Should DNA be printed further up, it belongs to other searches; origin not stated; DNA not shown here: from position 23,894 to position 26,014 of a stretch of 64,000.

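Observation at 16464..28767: Extreme paralog expansion: ten PhyH-type dioxygenase domains in eight genes, six of them sandwiched between wzm and wzt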

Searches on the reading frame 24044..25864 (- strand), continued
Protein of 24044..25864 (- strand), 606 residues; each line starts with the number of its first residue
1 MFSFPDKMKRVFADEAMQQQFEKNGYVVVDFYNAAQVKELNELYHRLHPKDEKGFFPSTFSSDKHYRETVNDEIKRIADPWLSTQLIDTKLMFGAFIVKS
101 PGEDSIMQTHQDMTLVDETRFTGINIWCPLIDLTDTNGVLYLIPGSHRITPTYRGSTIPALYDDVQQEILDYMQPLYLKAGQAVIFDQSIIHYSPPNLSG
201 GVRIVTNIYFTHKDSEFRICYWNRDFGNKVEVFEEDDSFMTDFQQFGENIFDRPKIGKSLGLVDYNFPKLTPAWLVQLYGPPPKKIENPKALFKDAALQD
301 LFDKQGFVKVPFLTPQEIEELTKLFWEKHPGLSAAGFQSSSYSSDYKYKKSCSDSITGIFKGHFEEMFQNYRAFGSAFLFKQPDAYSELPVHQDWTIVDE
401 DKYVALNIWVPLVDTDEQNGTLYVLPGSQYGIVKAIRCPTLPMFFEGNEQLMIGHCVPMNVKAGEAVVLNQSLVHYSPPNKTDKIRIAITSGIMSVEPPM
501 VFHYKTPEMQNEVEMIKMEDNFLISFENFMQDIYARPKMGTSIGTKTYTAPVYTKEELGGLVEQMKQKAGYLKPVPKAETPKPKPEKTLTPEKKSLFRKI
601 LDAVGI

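Call 24: search_protein_families(library=pfam, proteins=[L075:5129-6019:-, L075:6165-7109:+, L075:13480-14244:+, L075:14211-15149:+, L075:15149-16378:+, L075:19810-20901:-, L075:20936-22222:+, L081:16845-18131:+, L081:18121-19677:-, L081:19752-22407:+], max_evalue=0.001)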
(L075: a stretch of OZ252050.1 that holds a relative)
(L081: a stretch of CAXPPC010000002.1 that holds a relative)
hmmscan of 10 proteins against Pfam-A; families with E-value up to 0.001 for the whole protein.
L075:5129-6019:- (296 aa): 0 families

L075:6165-7109:+ (314 aa): 2 families
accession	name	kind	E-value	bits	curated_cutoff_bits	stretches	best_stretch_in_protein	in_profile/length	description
PF00535.33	Glycos_transf_2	-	1.5e-21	77.5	23.3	1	8-119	1-115/168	Glycosyl transferase family 2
PF10111.15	Glyco_tranf_2_2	-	0.00015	21.8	27.3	1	10-106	4-105/276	Glycosyltransferase like family 2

L075:13480-14244:+ (254 aa): 7 families
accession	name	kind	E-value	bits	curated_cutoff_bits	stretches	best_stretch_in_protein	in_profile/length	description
PF01583.26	APS_kinase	-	3.9e-65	219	21.1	1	82-230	2-151/152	Adenylylsulphate kinase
PF13238.12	AAA_18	-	6.3e-08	33.6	29.4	1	85-196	1-107/128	AAA domain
PF13671.12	AAA_33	-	4.8e-06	27.4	27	1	85-196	2-114/143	AAA domain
PF06414.18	Zeta_toxin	-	0.00023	21.1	22.3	1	77-125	11-58/199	Zeta toxin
PF13555.12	AAA_29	-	0.0003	20.9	27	1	84-110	24-50/61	P-loop containing region of AAA domain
PF08433.16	KTI12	-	0.00031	20.8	22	1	85-143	4-59/271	Chromatin associated protein KTI12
PF13521.12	AAA_28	-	0.00065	20.4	27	1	85-168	2-96/164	AAA domain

L075:14211-15149:+ (312 aa): 2 families
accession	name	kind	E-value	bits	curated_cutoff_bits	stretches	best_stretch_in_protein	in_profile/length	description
PF01507.26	PAPS_reduct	-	3e-42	145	22.5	1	41-265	2-173/175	Phosphoadenosine phosphosulfate reductase domain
PF01171.26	ATP_bind_3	-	0.00085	19.5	27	0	42-138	3-96/182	PP-loop family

L075:15149-16378:+ (409 aa): 3 families
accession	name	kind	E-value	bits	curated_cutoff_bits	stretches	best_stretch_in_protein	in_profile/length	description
PF00009.33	GTP_EFTU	-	1.2e-43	149.3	26.5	1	4-188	3-176/188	Elongation factor Tu GTP binding domain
PF22594.2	GTP-eEF1A_C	-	2.3e-16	60.5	27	1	313-409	5-101/101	GTP-eEF1A C-terminal domain-like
PF01926.29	MMR_HSR1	-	1e-08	35.7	21.9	1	47-144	11-113/113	50S ribosome-binding GTPase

L075:19810-20901:- (363 aa): 0 families

L075:20936-22222:+ (428 aa): 2 families
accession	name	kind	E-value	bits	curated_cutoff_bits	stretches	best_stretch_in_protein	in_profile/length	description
PF13186.11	SPASM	-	7.3e-16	58.7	21.5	1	25-91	1-67/67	Iron-sulfur cluster-binding domain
PF04055.27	Radical_SAM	-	1.9e-12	48.1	29.5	1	135-289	2-142/166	Radical SAM superfamily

L081:16845-18131:+ (428 aa): 2 families
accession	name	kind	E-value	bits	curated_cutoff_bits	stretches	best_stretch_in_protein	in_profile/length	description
PF13186.11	SPASM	-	7.7e-14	52.2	21.5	1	27-93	1-67/67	Iron-sulfur cluster-binding domain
PF04055.27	Radical_SAM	-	1.6e-10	41.9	29.5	1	137-293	2-146/166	Radical SAM superfamily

L081:18121-19677:- (518 aa): 0 families

L081:19752-22407:+ (885 aa): 7 families
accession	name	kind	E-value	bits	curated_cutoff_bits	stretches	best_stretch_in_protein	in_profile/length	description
PF00534.26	Glycos_transf_1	-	3.4e-32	111.8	26.4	1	508-676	8-171/172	Glycosyl transferases group 1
PF13692.12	Glyco_trans_1_4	-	4.9e-23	82.4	27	1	518-663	4-142/142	Glycosyl transferases group 1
PF01040.23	UbiA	-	1.8e-12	47.6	34.2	1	31-272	5-236/250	UbiA prenyltransferase family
PF13439.12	Glyco_transf_4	-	1.3e-10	42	28.5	1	406-504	63-169/170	Glycosyltransferase Family 4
PF13524.12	Glyco_trans_1_2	-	7.5e-06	26.4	25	1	544-683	12-134/144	Glycosyl transferase-like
PF13579.12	Glyco_trans_4_4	-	2.8e-05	25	29.7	1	407-500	63-158/158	Glycosyl transferase 4-like domain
PF13472.12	Lipase_GDSL_2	-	3.1e-05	25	32.9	1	810-880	2-77/178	GDSL-like Lipase/Acylhydrolase family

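Call 26: search_solved_structures(query=A1, max_evalue=1)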
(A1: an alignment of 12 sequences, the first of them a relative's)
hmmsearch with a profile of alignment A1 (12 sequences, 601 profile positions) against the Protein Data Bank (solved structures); distinct sequences matched with E-value up to 1: 22.
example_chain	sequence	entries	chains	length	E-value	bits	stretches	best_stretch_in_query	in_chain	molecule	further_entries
2a1x_A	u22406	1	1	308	2.1e-09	39.5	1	387-503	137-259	Phytanoyl-CoA dioxygenase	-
2opw_A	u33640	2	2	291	1.9e-07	33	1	379-499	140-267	PHYHD1 protein | Phytanoyl-CoA dioxygenase domain-containing protein 1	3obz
9c9n_A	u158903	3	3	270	4.3e-06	28.6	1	88-206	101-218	Fe/2-OG dependent dioxygenase MysH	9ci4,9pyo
9pze_A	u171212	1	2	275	4.6e-06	28.5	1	88-206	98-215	Fe/2-OG dependent dioxygenase MysH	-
6zyk_A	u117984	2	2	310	6.9e-06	27.9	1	380-490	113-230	Monooxygenase | Uncharacterized protein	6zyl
4xab_A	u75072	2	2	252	4.9e-05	25.1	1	91-492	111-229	EvdO2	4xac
5epa_A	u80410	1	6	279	4.9e-05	25.1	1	307-500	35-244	SnoK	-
2fct_A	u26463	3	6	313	0.00015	23.4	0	457-491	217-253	syringomycin biosynthesis enzyme 2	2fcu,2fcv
4xaa_A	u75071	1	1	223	0.0012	20.5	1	380-493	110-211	Putative oxygenase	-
7fcb_C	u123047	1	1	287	0.0016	20.1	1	359-495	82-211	2-oxoglutarate/Fe(II)-dependent dioxygenase SptF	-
4mhr_A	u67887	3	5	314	0.0018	19.9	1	405-438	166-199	Ectoine hydroxylase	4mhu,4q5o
7eyw_C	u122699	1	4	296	0.0027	19.3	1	359-495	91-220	2-oxoglutarate/Fe(II)-dependent dioxygenase SptF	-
7eyr_C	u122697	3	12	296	0.0032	19.1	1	359-495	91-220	2-oxoglutarate/Fe(II)-dependent dioxygenase SptF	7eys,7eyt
7eyu_B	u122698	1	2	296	0.0033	19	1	359-495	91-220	2-oxoglutarate/Fe(II)-dependent dioxygenase SptF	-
3gja_A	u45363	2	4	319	0.013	17.1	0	409-434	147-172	CytC3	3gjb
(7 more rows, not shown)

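Call 29: search_protein_families(library=pfam, proteins=[L009:5924-6802:-, L070:2040-3104:-, L028:11831-12853:-, L040:19009-20139:+, L048:3220-4191:-, L069:20344-22647:+, L037:16193-17446:-, L026:4793-5935:-, L040:20142-21940:+, L024:18634-20226:-], max_evalue=0.01)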
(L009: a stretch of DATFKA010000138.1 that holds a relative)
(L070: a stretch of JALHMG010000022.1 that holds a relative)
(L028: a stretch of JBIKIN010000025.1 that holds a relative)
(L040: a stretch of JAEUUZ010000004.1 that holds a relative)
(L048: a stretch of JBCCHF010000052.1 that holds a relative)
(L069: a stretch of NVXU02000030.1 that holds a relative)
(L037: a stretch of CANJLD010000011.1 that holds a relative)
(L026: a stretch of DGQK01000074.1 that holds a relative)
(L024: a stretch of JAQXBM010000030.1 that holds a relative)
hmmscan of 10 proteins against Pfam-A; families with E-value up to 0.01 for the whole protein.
L009:5924-6802:- (292 aa): 0 families

L070:2040-3104:- (354 aa): 1 family
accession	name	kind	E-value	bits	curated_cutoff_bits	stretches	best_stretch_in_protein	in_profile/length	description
PF01040.23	UbiA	-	8.3e-05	22.4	34.2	1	48-276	14-230/250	UbiA prenyltransferase family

L028:11831-12853:- (340 aa): 1 family
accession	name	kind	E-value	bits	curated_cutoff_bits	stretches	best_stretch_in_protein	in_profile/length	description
PF13472.12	Lipase_GDSL_2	-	0.0051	17.8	32.9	0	113-176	3-72/178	GDSL-like Lipase/Acylhydrolase family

L040:19009-20139:+ (376 aa): 6 families
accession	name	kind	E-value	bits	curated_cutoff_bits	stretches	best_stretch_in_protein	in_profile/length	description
PF00534.26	Glycos_transf_1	-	2.6e-30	105.6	26.4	1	185-349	12-170/172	Glycosyl transferases group 1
PF13692.12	Glyco_trans_1_4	-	2.8e-23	83.2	27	1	191-337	4-142/142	Glycosyl transferases group 1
PF13439.12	Glyco_transf_4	-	1.8e-13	51.3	28.5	1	20-175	5-167/170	Glycosyltransferase Family 4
PF13579.12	Glyco_trans_4_4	-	1.9e-06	28.8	29.7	1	82-173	65-158/158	Glycosyl transferase 4-like domain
PF13524.12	Glyco_trans_1_2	-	4.1e-06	27.2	25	1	248-365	29-142/144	Glycosyl transferase-like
PF20706.3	GT4-conflict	-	2.4e-05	23.9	26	1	132-313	136-323/385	Family 4 Glycosyltransferase in conflict systems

L048:3220-4191:- (323 aa): 8 families
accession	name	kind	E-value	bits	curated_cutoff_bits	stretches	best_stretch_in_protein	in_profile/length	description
PF01370.27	Epimerase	-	8.1e-53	179.7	20.9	1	4-250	1-240/240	NAD dependent epimerase/dehydratase family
PF16363.11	GDP_Man_Dehyd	-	1.5e-48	166.4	27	1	5-311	1-330/332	GDP-mannose 4,6 dehydratase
PF01073.25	3Beta_HSD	-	3.3e-17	62.9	22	1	5-234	1-231/280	3-beta hydroxysteroid dehydrogenase/isomerase family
PF04321.23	RmlD_sub_bind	-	9.9e-16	58.1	27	1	3-233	2-199/287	RmlD substrate binding domain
PF02719.21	Polysacc_synt_2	-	8.4e-11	42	20.2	1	4-269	1-248/293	Polysaccharide biosynthesis protein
PF00106.31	adh_short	-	2.9e-06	27.3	26.6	1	2-163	1-161/195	short chain dehydrogenase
PF07993.18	NAD_binding_4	-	5.3e-05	22.9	20.1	1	78-225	90-256/258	Male sterility protein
PF08659.16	KR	-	0.0019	18.6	22.6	1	4-139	3-150/180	KR domain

L069:20344-22647:+ (768 aa): 6 families
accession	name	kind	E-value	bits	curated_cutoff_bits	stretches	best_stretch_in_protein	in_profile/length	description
PF00534.26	Glycos_transf_1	-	3e-31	108.7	26.4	1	496-668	4-171/172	Glycosyl transferases group 1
PF13692.12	Glyco_trans_1_4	-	5.1e-22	79.1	27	1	510-655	4-142/142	Glycosyl transferases group 1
PF01040.23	UbiA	-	1.3e-13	51.2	34.2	1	32-277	9-244/250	UbiA prenyltransferase family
PF13439.12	Glyco_transf_4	-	6.2e-12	46.3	28.5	1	395-496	60-169/170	Glycosyltransferase Family 4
PF13579.12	Glyco_trans_4_4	-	0.0002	22.2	29.7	1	403-492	67-158/158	Glycosyl transferase 4-like domain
PF13524.12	Glyco_trans_1_2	-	0.0061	17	25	0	565-682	28-141/144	Glycosyl transferase-like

L037:16193-17446:- (417 aa): 3 families
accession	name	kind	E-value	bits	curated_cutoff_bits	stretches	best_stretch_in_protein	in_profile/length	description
PF13472.12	Lipase_GDSL_2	-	1.1e-07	33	32.9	1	167-244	2-79/178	GDSL-like Lipase/Acylhydrolase family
PF00657.28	Lipase_GDSL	-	2.3e-06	28.3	23.6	1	164-240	1-89/208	GDSL-like Lipase/Acylhydrolase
PF25182.1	NonGDSL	-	0.00017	21.4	80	1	158-239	24-106/220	Non-GDSL lipase-like family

L026:4793-5935:- (380 aa): 2 families
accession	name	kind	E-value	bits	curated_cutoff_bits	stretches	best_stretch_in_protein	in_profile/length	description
PF13472.12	Lipase_GDSL_2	-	1.1e-07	33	32.9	1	107-179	2-79/178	GDSL-like Lipase/Acylhydrolase family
PF14606.12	Lipase_GDSL_3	-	9.9e-05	23.1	27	0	104-152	4-52/178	GDSL-like Lipase/Acylhydrolase family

L040:20142-21940:+ (599 aa): 5 families
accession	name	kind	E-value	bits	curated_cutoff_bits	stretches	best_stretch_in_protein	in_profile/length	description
PF00733.27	Asn_synthase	-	2.7e-68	231.7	21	1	236-588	1-333/354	Asparagine synthase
PF13537.11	GATase_7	-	2.9e-42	144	25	1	45-162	1-122/123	Glutamine amidotransferase domain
PF13522.11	GATase_6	-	5e-38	130.5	27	1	28-157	1-130/130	Glutamine amidotransferase domain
PF03054.22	tRNA_Me_trans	-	0.00045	20.4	20.6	1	256-323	4-73/202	tRNA methyl transferase HUP domain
PF02540.23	NAD_synthase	-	0.00069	19.2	21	1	259-379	25-139/242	NAD synthase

L024:18634-20226:- (530 aa): 0 families

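Call 49: predict_structure(alignment_id=A1)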
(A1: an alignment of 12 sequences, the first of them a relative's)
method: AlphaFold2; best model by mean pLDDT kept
length: 606 residues; sequences in the alignment: 12
mean_pLDDT: 83.4   pTM: 0.52
mean pLDDT of the five models: 83.4, 83.2, 81.9, 81.7, 77.5
residues with pLDDT >= 90: 224; 70-90: 295; 50-70: 63; < 50: 24
segments of 3 or more residues with pLDDT < 50: 576-594
pLDDT, mean of each block of 10 residues (from residue 1): 69 93 93 96 84 81 86 95 92 90 87 61 87 87 86 73 84 89 92 90 92 80 86 77 62 79 83 87 63 90 92 96 93 81 88 92 90 90 89 73 85 92 89 70 88 93 94 91 92 84 86 86 81 86 83 87 89 53 35 56 57
secondary structure, 60 per line:
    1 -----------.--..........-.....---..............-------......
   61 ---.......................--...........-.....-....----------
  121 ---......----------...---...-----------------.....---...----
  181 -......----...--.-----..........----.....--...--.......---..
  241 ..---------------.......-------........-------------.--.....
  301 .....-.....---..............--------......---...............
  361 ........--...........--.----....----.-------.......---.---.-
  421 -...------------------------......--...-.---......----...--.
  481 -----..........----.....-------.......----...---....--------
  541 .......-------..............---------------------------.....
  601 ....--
elements in order: H15-24 E26-30 H34-47 E55-57 H64-85 E89-99 E107-110 E124-129 E140-142 H166-170 E174-176 E182-187 E192-194 E203-212 E217-221 E229-235 H239-242 E258-264 H272-279 H296-305 E307-311 H315-328 E337-339 H346-367 E371-381 E389-392 E405-411 E422-424 H449-454 E457-459 E465-470 E475-477 E486-495 E500-504 E512-518 H529-532 E541-547 H555-568 H596-604

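Call 51: fold_search(model_id=the predicted structure, library=pdb)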
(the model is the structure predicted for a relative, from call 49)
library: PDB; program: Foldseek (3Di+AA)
matches with E <= 10: 1799; with E <= 0.001: 527
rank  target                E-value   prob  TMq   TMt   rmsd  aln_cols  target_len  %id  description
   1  9c9n                  3.7e-10  1.00  0.28  0.57   8.2       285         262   17  Crystal structure of Fe/2-OG dependent dioxygenase MysH in complex with nickel and succinate (released 2025-10-08)
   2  2fct_A                6.2e-10  1.00  0.27  0.49  10.0       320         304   16  SyrB2 with Fe(II), chloride, and alpha-ketoglutarate (released 2006-03-21)
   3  7vbq_A                1.0e-09  1.00  0.23  0.46   7.5       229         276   18  Heterodimer structure of Fe(II)/(alpha)ketoglutarate-dependent dioxygenase TlxIJ (released 2022-04-20)
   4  5epa_F                1.4e-09  1.00  0.26  0.58   5.0       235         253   17  Crystal structure of non-heme alpha ketoglutarate dependent carbocyclase SnoK from nogalamycin biosynthesis (released 2016-05-11)
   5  8zyb_D                1.7e-09  1.00  0.23  0.48   6.7       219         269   20  a-KG dependent oxygenase (released 2025-06-18)
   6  2fct_B                2.0e-09  1.00  0.26  0.48  11.8       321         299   17  SyrB2 with Fe(II), chloride, and alpha-ketoglutarate (released 2006-03-21)
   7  5zm2_B                2.2e-09  1.00  0.25  0.51   5.8       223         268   18  Fe(II)/(alpha)ketoglutarate-dependent dioxygenase AndA (released 2018-07-18)
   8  2fcu_A                2.2e-09  1.00  0.25  0.45   9.5       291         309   18  SyrB2 with alpha-ketoglutarate (released 2006-03-21)
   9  5epa_A                2.4e-09  1.00  0.26  0.56   5.3       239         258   18  Crystal structure of non-heme alpha ketoglutarate dependent carbocyclase SnoK from nogalamycin biosynthesis (released 2016-05-11)
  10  5ep9_C                2.4e-09  1.00  0.25  0.57   6.4       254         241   17  Crystal structure of the non-heme alpha ketoglutarate dependent epimerase SnoN from nogalamycin biosynthesis (released 2016-05-11)
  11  9ci4                  2.4e-09  1.00  0.25  0.55   5.8       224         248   19  Crystal structure of Fe/2-OG dependent dioxygenase MysH (Apo form) (released 2026-03-18)
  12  5ep9_B                2.4e-09  1.00  0.24  0.53   7.2       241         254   20  Crystal structure of the non-heme alpha ketoglutarate dependent epimerase SnoN from nogalamycin biosynthesis (released 2016-05-11)
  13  7vbq_B                2.5e-09  1.00  0.24  0.50   5.7       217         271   18  Heterodimer structure of Fe(II)/(alpha)ketoglutarate-dependent dioxygenase TlxIJ (released 2022-04-20)
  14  8fni_14               2.5e-09  1.00  0.26  0.47  11.6       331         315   13  Cryo-EM structure of RNase-treated RESC-B in trypanosomal RNA editing (released 2023-07-19)
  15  5ep9_A                2.6e-09  1.00  0.26  0.55   4.8       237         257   18  Crystal structure of the non-heme alpha ketoglutarate dependent epimerase SnoN from nogalamycin biosynthesis (released 2016-05-11)
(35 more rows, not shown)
